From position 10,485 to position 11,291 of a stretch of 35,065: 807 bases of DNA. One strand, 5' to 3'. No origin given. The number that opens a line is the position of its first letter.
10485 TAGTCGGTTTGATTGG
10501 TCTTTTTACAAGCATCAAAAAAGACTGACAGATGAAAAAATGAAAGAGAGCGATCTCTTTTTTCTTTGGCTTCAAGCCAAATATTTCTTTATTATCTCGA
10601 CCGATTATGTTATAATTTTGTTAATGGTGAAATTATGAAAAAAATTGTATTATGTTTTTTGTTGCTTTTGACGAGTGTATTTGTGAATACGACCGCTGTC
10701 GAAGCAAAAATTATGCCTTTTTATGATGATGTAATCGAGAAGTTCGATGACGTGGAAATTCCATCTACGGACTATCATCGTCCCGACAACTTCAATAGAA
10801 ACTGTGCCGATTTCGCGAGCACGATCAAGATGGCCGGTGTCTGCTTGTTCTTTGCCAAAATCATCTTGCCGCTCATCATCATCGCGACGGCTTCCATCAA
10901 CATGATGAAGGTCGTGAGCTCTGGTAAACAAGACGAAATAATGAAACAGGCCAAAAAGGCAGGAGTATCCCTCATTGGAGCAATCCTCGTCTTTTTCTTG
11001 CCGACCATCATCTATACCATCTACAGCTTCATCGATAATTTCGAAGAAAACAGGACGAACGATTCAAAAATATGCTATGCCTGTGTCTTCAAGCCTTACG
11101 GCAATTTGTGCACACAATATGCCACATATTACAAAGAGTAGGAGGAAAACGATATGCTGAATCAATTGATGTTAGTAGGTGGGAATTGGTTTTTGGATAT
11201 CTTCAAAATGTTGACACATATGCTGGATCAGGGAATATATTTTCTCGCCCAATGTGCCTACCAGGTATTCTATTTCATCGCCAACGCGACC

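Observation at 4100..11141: Four paralogous VirB2-like modules sharing a conserved cysteine signature (N-proximal Cys plus C-terminal CYxC-x8-C)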

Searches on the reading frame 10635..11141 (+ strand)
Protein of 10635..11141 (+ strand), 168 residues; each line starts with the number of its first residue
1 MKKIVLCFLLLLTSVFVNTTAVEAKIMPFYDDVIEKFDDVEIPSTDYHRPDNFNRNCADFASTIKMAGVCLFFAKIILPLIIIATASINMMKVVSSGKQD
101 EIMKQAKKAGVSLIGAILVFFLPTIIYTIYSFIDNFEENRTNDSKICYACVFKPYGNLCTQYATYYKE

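Call 4: search_protein_families(library=pfam, proteins=[window:10635-11141:+], max_evalue=1)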
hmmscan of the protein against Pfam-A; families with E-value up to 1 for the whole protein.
window:10635-11141:+ (168 aa): 5 families
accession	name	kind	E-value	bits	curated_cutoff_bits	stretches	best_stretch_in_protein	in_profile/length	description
PF00001.26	7tm_1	-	4.9e-05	23.4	30.5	1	65-159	151-254/260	7 transmembrane receptor (rhodopsin family)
PF10322.15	7TM_GPCR_Sru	-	0.0015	18.4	26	1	69-159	197-286/305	Serpentine type 7TM GPCR chemoreceptor Sru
PF07264.17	EI24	-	0.029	14.9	32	1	4-83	61-130/199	Sulfate transporter CysZ/Etoposide-induced protein 2.4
PF18895.5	T4SS_pilin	-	0.031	14.8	26.6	1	74-128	16-70/71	Type IV secretion system pilin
PF17453.7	Sigma_M_inh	-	0.22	12.4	25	0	91-135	48-91/96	Sigma-M inhibitor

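Call 5: search_protein_families(library=ncbifam, proteins=[window:10635-11141:+], max_evalue=1)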
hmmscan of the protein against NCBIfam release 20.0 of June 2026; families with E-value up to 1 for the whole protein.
window:10635-11141:+ (168 aa): 1 family
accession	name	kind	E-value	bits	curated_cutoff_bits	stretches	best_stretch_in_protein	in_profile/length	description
NF045849.1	ICE_MMCAP2_0565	equivalog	0.26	11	40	1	73-130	23-80/80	Mbov_0395 family pilin-like conjugal transfer protein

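Call 81: search_protein_families(library=phrogs, proteins=[window:10635-11141:+], max_evalue=0.1)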
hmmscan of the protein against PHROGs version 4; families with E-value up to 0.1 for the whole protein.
window:10635-11141:+ (168 aa): 2 families
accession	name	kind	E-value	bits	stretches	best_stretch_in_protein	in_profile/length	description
phrog_26915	-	unknown function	0.023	15.7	1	25-50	94-119/141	-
phrog_18969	-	moron, auxiliary metabolic gene and host takeover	0.025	16.2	0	51-108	37-94/97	membrane protein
